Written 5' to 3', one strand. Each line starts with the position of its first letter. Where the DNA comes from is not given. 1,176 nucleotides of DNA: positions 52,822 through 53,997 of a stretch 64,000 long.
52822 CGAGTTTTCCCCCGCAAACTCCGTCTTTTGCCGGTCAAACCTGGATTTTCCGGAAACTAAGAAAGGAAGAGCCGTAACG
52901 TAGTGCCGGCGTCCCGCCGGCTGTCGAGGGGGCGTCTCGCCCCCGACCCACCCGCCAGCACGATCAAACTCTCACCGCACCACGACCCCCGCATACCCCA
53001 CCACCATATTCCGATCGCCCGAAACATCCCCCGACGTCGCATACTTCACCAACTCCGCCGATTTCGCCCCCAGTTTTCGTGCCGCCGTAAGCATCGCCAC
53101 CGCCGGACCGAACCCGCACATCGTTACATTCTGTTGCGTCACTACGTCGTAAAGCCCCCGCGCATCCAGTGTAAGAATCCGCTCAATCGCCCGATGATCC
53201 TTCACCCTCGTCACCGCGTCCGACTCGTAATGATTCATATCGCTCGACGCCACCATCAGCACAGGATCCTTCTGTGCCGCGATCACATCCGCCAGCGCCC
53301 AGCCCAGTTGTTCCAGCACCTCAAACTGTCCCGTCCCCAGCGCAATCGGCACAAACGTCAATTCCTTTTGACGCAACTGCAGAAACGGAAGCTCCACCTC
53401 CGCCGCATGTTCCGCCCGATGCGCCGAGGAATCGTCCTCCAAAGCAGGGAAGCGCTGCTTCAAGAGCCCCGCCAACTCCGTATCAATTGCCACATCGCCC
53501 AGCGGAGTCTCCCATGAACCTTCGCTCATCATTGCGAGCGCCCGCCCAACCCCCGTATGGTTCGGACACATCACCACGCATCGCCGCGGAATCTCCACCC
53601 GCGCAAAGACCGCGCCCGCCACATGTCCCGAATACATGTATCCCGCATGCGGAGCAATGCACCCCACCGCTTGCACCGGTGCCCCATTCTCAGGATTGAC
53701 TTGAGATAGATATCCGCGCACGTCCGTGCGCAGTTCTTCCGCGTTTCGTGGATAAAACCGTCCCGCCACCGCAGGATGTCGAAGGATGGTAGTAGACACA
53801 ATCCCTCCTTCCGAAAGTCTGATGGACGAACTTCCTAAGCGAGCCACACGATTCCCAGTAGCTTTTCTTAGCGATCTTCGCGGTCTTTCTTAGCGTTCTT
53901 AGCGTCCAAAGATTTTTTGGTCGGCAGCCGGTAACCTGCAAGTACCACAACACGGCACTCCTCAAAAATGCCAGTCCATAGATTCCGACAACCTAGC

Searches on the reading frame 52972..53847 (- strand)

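Call 58: search_protein_families(library=pfam, proteins=[window:52972-53847:-], max_evalue=0.00001)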
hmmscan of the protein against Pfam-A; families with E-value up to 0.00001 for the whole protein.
window:52972-53847:- (291 aa): 1 family
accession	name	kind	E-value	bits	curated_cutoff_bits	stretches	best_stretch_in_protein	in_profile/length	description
PF01875.22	Memo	-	1.2e-71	241.6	27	1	24-289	1-269/269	Memo-like protein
